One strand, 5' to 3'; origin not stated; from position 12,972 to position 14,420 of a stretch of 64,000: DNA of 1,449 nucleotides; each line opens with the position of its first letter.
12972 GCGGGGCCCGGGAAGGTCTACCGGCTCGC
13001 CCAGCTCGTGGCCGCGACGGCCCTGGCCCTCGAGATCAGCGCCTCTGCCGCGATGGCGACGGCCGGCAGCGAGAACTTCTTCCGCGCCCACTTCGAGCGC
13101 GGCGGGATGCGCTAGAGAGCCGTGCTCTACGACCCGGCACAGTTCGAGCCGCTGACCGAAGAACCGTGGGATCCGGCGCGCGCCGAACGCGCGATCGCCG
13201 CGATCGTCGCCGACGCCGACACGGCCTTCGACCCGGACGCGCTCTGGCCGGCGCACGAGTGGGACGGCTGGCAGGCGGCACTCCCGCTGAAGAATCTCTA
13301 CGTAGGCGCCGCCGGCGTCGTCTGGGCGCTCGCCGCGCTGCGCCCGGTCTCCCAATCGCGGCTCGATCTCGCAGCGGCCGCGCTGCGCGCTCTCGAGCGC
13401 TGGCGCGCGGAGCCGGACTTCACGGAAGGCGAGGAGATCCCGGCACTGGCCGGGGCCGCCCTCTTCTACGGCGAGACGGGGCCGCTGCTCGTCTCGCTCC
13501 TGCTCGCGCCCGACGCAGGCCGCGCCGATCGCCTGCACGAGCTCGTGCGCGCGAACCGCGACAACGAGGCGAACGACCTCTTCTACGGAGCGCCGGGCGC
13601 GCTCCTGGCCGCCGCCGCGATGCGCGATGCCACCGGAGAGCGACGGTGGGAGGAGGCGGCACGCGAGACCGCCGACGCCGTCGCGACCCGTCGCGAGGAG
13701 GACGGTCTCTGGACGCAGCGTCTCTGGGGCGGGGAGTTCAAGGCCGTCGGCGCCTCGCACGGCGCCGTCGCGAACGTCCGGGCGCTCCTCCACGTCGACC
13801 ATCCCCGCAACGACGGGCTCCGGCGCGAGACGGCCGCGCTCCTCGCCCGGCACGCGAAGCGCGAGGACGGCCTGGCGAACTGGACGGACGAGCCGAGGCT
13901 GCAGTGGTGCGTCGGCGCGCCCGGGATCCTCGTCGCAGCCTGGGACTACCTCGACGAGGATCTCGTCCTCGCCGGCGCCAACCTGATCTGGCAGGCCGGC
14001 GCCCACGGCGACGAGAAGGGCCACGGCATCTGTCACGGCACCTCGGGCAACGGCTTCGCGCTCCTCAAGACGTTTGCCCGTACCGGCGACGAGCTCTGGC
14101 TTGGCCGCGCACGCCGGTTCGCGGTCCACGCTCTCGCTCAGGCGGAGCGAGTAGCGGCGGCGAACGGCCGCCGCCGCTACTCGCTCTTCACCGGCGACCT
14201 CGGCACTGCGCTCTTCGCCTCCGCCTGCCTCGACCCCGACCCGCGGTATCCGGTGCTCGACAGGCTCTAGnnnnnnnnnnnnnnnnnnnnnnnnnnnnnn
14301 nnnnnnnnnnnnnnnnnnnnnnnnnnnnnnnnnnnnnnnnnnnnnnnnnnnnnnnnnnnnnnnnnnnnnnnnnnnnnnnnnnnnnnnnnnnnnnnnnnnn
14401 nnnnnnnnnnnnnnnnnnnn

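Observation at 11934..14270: Orphan two-gene module: soluble HMG-CoA-reductase-like enzyme coupled to a LanC-like zinc cyclase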

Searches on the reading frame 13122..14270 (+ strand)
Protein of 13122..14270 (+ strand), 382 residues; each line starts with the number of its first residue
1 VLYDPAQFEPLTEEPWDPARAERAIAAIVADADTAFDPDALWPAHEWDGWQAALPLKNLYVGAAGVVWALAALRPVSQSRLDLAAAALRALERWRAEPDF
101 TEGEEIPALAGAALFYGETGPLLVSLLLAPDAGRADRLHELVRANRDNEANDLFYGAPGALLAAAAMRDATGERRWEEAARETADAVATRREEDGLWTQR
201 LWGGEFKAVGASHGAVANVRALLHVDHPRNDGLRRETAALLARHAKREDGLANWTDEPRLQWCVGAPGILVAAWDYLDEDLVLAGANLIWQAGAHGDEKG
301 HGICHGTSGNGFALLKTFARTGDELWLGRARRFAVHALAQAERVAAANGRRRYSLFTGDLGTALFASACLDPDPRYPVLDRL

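Call 3: search_protein_families(library=pfam, proteins=[window:13122-14270:+], max_evalue=0.01)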
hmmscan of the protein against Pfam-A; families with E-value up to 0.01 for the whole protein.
window:13122-14270:+ (382 aa): 1 family
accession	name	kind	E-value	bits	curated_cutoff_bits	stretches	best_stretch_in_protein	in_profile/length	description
PF05147.19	LANC_like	-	5.1e-30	104.7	23.2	1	58-374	6-342/350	Lanthionine synthetase C-like protein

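Call 4: search_protein_families(library=ncbifam, proteins=[window:13122-14270:+], max_evalue=0.01)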
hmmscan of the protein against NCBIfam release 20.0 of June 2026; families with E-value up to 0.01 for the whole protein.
window:13122-14270:+ (382 aa): 3 families
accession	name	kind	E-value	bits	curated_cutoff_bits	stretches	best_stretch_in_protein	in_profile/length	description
TIGR03897.1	lanti_2_LanM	subfamily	2.4e-22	78.6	304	1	40-364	572-924/932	type 2 lanthipeptide synthetase LanM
NF038150.1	lanthi_synth_IV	equivalog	2e-18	66.1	650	1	12-342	464-809/851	class IV lanthionine synthetase LanL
NF038151.1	lanthi_synth_III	equivalog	1.7e-15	56.5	575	2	16-278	486-735/833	class III lanthionine synthetase LanKC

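Call 8: search_solved_structures(query=window:13122-14270:+, show_alignments=2, max_evalue=0.001)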
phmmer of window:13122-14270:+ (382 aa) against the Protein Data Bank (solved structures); distinct sequences matched with E-value up to 0.001: 5.
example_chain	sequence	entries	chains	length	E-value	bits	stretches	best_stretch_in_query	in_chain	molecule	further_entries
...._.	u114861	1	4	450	1.8e-16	63.4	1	147-379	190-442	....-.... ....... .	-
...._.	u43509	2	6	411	7.8e-13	51.5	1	260-378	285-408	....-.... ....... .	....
8d0v_A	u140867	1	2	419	7.8e-13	51.5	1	260-378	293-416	Glutathione S-transferase LANCL1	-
8czk_A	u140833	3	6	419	8.2e-13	51.4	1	260-378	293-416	Glutathione S-transferase LANCL1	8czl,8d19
3t33_A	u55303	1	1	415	1.9e-11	46.9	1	58-372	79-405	G protein coupled receptor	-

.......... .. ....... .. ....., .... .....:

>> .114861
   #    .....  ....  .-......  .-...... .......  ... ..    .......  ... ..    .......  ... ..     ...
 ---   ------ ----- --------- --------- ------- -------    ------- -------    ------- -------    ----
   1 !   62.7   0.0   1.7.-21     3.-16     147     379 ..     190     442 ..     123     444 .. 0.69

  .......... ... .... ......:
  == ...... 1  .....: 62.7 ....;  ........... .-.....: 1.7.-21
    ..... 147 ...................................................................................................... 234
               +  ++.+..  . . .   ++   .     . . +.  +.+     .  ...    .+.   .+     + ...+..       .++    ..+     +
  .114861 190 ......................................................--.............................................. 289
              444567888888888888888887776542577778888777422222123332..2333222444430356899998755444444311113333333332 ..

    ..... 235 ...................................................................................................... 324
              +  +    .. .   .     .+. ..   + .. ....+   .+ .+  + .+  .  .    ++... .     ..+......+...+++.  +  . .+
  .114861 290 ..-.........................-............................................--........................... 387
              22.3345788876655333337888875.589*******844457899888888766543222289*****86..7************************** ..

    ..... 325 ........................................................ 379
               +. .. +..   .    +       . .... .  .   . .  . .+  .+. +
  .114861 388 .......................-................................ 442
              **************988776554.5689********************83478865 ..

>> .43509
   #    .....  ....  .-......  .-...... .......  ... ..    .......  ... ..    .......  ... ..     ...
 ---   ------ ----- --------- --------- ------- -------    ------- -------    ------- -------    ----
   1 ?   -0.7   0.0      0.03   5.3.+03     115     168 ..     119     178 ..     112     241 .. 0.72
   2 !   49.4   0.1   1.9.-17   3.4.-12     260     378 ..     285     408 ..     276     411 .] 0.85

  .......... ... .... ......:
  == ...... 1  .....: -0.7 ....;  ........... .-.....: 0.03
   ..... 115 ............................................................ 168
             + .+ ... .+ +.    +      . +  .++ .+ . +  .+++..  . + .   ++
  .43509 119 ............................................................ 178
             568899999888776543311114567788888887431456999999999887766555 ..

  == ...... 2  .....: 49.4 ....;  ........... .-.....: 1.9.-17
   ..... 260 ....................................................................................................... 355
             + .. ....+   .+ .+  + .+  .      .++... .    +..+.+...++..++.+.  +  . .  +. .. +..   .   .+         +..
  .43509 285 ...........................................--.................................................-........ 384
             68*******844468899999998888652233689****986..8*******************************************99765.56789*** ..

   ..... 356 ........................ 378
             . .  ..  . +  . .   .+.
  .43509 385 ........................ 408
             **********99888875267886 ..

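Call 13: find_encoding_contigs(protein=window:13122-14270:+, flank=10000, max_places=6)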
Protein window:13122-14270:+ (382 aa): no gene with exactly this product is on record in the collection.

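Call 14: find_homologous_proteins(query=window:13122-14270:+, max_evalue=0.00001)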
Query window:13122-14270:+ (382 aa): 3062 proteins with E <= 0.00001 among 8000 candidates; the best 120 are listed.
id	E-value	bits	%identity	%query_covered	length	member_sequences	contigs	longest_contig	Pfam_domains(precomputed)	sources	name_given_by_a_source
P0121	1.4e-251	852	100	100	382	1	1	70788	PF05147.20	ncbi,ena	-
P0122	1.8e-215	734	86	100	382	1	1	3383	PF05147.20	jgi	-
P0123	2.2e-214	730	85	100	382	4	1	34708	PF05147.20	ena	-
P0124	2.9e-214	730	84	100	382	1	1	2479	PF05147.20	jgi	jgi:hypothetical protein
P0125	6.9e-212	722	85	100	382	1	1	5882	PF05147.20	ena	-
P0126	3.1e-211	720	84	100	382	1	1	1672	PF05147.20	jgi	-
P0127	3.7e-210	716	84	100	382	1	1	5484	PF05147.20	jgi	jgi:Lanthionine synthetase C-like protein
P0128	1.6e-207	707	83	100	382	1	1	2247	PF05147.20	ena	-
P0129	1.9e-206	704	84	100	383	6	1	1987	PF05147.20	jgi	jgi:hypothetical protein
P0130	2.2e-206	704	83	100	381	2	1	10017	PF05147.20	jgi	jgi:lanthionine synthetase-like protein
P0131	2.6e-206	703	82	100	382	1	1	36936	PF05147.20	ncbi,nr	ncbi:MAG TPA: lanthionine synthetase LanC family protein [Gaiellaceae bacterium]|nr:lanthionine synt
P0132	8.2e-206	702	83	100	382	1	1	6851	PF05147.20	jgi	jgi:hypothetical protein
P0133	1.4e-204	698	83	100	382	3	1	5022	PF05147.20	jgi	jgi:lantibiotic modifying enzyme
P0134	3.2e-202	690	81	100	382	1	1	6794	PF05147.20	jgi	jgi:lantibiotic modifying enzyme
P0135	8.2e-201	685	81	100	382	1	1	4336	PF05147.20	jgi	jgi:hypothetical protein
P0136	3.9e-200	683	81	100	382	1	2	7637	PF05147.20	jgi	jgi:lantibiotic modifying enzyme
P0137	1.6e-177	609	73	100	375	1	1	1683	PF05147.20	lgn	-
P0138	1.1e-175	603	74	99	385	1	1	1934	PF05147.20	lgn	-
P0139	3.6e-175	601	74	99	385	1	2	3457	PF05147.20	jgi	jgi:hypothetical protein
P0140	5.1e-175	600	73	99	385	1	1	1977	PF05147.20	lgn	-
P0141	2.0e-174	598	73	99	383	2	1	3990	PF05147.20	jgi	-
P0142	1.3e-172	592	71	99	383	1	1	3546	PF05147.20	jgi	jgi:hypothetical protein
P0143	3.1e-172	591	72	100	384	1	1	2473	PF05147.20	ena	-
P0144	8.3e-172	590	73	100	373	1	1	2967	PF05147.20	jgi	jgi:hypothetical protein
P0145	6.3e-170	584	70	100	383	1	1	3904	PF05147.20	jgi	jgi:hypothetical protein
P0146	1.8e-169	582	72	99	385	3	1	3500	PF05147.20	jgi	jgi:lantibiotic modifying enzyme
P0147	2.2e-169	582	72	100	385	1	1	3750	PF05147.20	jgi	jgi:lantibiotic modifying enzyme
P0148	4.9e-169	581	72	99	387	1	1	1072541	PF05147.20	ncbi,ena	-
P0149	4.4e-166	571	72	100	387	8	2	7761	PF05147.20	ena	-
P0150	2.4e-165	568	71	100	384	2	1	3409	PF05147.20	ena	-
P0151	2.8e-162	558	73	93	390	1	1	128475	PF05147.20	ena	-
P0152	7.4e-160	550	69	99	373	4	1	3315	PF05147.20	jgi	jgi:hypothetical protein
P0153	1.4e-158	546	68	99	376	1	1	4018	PF05147.20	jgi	jgi:Lanthionine synthetase C-like protein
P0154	6.3e-158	544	67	100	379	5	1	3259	PF05147.20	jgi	jgi:lantibiotic modifying enzyme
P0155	4.8e-156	538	68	100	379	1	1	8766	PF05147.20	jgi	jgi:lantibiotic modifying enzyme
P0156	1.9e-154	533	67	99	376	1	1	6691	PF05147.20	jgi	jgi:Lanthionine synthetase C-like protein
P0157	2.2e-154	532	66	99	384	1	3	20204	PF05147.20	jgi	jgi:lantibiotic modifying enzyme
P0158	5.5e-154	531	69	99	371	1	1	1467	PF05147.20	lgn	-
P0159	9.3e-154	530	68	99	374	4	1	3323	PF05147.20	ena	-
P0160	4.8e-153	528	66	100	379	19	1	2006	PF05147.20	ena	-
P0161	1.4e-152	526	68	99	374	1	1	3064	PF05147.20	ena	-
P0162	1.8e-152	526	68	99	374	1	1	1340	PF05147.20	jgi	-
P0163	1.9e-152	526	66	100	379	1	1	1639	PF05147.20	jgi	jgi:hypothetical protein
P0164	2.5e-152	526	68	99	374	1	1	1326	PF05147.20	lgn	-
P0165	5.2e-152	525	68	99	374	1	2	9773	PF05147.20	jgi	-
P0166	5.6e-152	524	68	100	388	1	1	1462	PF05147.20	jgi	jgi:hypothetical protein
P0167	8.5e-152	524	68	100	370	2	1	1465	PF05147.20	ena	-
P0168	9.0e-152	524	67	99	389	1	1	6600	PF05147.20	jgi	jgi:Lanthionine synthetase C-like protein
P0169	1.4e-151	523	68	99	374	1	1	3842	PF05147.20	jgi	-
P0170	1.7e-151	523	68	99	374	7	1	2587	PF05147.20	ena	-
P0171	1.8e-151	523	67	99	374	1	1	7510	PF05147.20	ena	-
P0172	1.9e-151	523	67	99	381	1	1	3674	PF05147.20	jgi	jgi:lantibiotic modifying enzyme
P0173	2.9e-151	522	67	99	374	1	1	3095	PF05147.20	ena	-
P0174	3.5e-151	522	66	100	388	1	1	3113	PF05147.20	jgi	jgi:lantibiotic modifying enzyme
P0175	4.4e-151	522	66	100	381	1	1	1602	PF05147.20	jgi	jgi:hypothetical protein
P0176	4.8e-151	521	67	99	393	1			PF05147.20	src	-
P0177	9.3e-151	520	67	99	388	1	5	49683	PF05147.20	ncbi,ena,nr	ncbi:MAG TPA: LanC-like protein [Gaiellaceae bacterium]|nr:LanC-like protein [Gaiellaceae bacterium]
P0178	1.4e-150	520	66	99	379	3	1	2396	PF05147.20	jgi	jgi:hypothetical protein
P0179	1.9e-150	519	66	99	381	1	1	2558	PF05147.20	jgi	jgi:lantibiotic modifying enzyme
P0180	2.3e-150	519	66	99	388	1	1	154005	PF05147.20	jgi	jgi:hypothetical protein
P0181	2.8e-150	519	66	100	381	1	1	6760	PF05147.20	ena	-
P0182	3.7e-150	518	67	99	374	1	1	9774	PF05147.20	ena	-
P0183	4.7e-150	518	66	100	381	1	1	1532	PF05147.20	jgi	jgi:hypothetical protein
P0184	8.4e-150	517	67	100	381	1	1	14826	PF05147.20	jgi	jgi:lantibiotic modifying enzyme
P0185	9.7e-150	517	66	99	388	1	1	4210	PF05147.20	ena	-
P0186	1.3e-149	517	66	100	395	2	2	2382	PF05147.20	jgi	-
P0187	2.0e-149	516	66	99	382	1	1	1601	PF05147.20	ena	-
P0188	2.3e-149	516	65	99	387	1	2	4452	PF05147.20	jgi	jgi:lanthionine synthetase-like protein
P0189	2.6e-149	516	66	99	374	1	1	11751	PF05147.20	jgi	jgi:hypothetical protein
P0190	2.6e-149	516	67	100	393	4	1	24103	PF05147.20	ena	-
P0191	2.9e-149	516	65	100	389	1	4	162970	PF05147.20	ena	-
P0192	3.0e-149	515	66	100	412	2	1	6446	PF05147.20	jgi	jgi:hypothetical protein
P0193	3.6e-149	515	67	99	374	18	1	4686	PF05147.20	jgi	-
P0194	3.9e-149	515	65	99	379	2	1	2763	PF05147.20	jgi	jgi:lantibiotic modifying enzyme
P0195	4.6e-149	515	65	100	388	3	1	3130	PF05147.20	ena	-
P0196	6.7e-149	514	66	100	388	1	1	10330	PF05147.20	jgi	jgi:lantibiotic modifying enzyme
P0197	7.2e-149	514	67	99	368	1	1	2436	PF05147.20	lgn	-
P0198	7.3e-149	514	66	100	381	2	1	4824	PF05147.20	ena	-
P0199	7.5e-149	514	65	100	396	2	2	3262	PF05147.20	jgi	jgi:Lanthionine synthetase C-like protein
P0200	7.7e-149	514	64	100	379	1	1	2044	PF05147.20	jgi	jgi:hypothetical protein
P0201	9.5e-149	514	67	100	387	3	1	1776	PF05147.20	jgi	jgi:hypothetical protein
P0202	1.0e-148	514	66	99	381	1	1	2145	PF05147.20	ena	-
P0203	1.6e-148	513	66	99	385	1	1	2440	PF05147.20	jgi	jgi:hypothetical protein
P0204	1.7e-148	513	65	100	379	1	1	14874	PF05147.20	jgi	jgi:hypothetical protein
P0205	2.0e-148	513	66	100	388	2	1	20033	PF05147.20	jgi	jgi:hypothetical protein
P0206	2.0e-148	513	65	100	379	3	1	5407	PF05147.20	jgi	jgi:hypothetical protein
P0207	2.2e-148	513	65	99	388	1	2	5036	PF05147.20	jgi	jgi:hypothetical protein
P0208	2.3e-148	513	65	99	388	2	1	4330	PF05147.20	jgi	jgi:lantibiotic modifying enzyme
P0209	2.5e-148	512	66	100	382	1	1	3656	PF05147.20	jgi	jgi:hypothetical protein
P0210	3.3e-148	512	65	100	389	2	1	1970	PF05147.20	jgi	jgi:lantibiotic modifying enzyme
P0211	3.4e-148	512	66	100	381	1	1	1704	PF05147.20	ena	-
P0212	4.0e-148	512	66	99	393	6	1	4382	PF05147.20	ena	-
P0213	4.7e-148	512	66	99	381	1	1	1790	PF05147.20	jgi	jgi:Lanthionine synthetase C-like protein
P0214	6.8e-148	511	66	100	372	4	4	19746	PF05147.20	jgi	jgi:hypothetical protein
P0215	7.6e-148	511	65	99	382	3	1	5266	PF05147.20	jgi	-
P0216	8.7e-148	511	65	100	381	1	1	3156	PF05147.20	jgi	jgi:lantibiotic modifying enzyme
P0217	9.4e-148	511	67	100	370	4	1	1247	PF05147.20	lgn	-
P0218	1.0e-147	510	65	100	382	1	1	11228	PF05147.20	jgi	jgi:hypothetical protein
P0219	1.1e-147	510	65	100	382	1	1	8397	PF05147.20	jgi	jgi:Lanthionine synthetase C-like protein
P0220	1.1e-147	510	66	100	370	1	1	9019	PF05147.20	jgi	jgi:hypothetical protein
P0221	1.1e-147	510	66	100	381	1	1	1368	PF05147.20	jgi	jgi:Lanthionine synthetase C-like protein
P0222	1.8e-147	510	65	100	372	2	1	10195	PF05147.20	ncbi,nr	ncbi:MAG TPA: lanthionine synthetase LanC family protein [Gaiellaceae bacterium]|nr:lanthionine synt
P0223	1.9e-147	510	65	100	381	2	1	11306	PF05147.20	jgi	jgi:hypothetical protein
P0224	2.0e-147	509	64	100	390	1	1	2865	PF05147.20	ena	-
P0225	2.1e-147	509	65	99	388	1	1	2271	PF05147.20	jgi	jgi:hypothetical protein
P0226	2.2e-147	509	65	100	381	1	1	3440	PF05147.20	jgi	jgi:lantibiotic modifying enzyme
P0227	2.3e-147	509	66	99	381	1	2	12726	PF05147.20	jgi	jgi:Lanthionine synthetase C-like protein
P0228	2.7e-147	509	66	100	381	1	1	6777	PF05147.20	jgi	jgi:hypothetical protein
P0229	2.9e-147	509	64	100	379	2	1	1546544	PF05147.20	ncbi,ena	-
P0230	3.1e-147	509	66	100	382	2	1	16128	PF05147.20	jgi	jgi:lantibiotic modifying enzyme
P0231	3.9e-147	509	65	99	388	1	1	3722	PF05147.20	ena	-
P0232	5.4e-147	508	66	100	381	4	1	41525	PF05147.20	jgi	jgi:hypothetical protein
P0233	5.7e-147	508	66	100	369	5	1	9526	PF05147.20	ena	-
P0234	8.3e-147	507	65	99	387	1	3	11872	PF05147.20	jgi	jgi:lantibiotic modifying enzyme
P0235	8.6e-147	507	64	100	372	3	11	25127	PF05147.20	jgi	jgi:hypothetical protein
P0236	1.0e-146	507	66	99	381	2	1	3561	PF05147.20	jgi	jgi:lanthionine synthetase-like protein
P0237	1.2e-146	507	65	99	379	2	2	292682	PF05147.20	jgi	jgi:lantibiotic modifying enzyme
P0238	1.3e-146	507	66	100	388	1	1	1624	PF05147.20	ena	-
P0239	1.4e-146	507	66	99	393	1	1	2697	PF05147.20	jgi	jgi:Lanthionine synthetase C-like protein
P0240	1.5e-146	507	65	99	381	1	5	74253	PF05147.20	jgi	jgi:hypothetical protein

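Call 15: find_encoding_contigs(protein=P0121, flank=10000, max_places=3)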
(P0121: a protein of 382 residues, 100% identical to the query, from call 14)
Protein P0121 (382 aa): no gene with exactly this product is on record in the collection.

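Call 16: find_encoding_contigs(protein=P0148, flank=10000, max_places=3)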
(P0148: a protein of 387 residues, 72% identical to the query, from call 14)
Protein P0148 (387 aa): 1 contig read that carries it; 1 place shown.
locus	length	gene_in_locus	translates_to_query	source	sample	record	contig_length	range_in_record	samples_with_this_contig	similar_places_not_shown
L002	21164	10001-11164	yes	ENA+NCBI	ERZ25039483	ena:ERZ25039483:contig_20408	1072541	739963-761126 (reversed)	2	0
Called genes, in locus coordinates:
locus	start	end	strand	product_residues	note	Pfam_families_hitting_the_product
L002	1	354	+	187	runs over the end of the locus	PF10502:Peptidase_S26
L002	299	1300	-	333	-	PF00126:HTH_1, PF03466:LysR_substrate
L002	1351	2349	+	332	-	PF00892:EamA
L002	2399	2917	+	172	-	PF02620:YceD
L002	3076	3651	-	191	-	PF00248:Aldo_ket_red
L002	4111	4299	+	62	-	PF01783:Ribosomal_L32p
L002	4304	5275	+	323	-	PF02504:FA_synthesis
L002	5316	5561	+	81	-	PF00550:PP-binding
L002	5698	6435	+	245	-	PF00636:Ribonuclease_3, PF14622:Ribonucleas_3_3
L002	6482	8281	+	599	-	PF02463:SMC_N, PF13175:AAA_15 (weak), PF13476:AAA_23, PF13304:AAA_21 (weak), PF06470:SMC_hinge (weak)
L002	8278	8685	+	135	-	-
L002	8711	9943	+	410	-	PF02463:SMC_N, PF13304:AAA_21 (weak)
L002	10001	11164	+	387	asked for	PF05147:LANC_like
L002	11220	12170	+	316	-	PF02881:SRP54_N, PF06414:Zeta_toxin (weak), PF13191:AAA_16 (weak), PF13604:AAA_30 (weak), PF00448:SRP54, PF13401:AAA_22 (weak), PF13671:AAA_33 (weak)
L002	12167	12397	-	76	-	-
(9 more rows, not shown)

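Call 52: find_related_loci(query=A3, collection=metagenome_contigs, flank=6000)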
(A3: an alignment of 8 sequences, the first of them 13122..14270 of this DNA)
Query A3 (382 aa) in metagenome_contigs; peptide patterns used: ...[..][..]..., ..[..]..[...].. (x = any residue, [..] = any of these).
553 stretches matched a pattern; 427 encode a relative of the query (tblastn E <= 1e-3); the best 80 are kept; 80 distinct loci.
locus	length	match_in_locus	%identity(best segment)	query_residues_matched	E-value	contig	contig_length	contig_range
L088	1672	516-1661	84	1-382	0e+0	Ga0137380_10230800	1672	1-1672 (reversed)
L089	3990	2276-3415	73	1-380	0e+0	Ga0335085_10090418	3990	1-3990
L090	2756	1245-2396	71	1-382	1e-172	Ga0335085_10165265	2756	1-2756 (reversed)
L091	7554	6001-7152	72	1-382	5e-155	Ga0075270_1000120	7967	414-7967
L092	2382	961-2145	66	1-382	6e-160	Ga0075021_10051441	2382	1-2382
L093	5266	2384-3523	65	1-380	5e-151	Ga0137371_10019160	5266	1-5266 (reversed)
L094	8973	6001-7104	68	1-380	7e-149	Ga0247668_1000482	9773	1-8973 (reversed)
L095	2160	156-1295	65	1-380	1e-157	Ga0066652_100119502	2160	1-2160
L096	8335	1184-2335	65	1-380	5e-147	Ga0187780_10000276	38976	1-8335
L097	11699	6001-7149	62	1-380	6e-147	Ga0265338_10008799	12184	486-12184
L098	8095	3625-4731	63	1-381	1e-146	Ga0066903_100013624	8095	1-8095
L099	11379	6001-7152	65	1-380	9e-147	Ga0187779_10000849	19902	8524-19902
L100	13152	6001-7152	65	1-380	9e-147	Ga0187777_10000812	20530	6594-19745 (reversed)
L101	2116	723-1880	65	1-382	2e-156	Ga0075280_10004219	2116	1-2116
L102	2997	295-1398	64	1-380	7e-152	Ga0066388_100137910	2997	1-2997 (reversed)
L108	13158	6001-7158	66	1-380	6e-143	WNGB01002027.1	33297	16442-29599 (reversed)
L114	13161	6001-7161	65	1-380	3e-141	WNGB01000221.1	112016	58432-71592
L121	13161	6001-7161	64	1-380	4e-140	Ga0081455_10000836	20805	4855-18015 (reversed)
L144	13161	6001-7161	61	2-380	8e-136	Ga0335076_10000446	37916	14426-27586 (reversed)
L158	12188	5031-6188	64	1-380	1e-132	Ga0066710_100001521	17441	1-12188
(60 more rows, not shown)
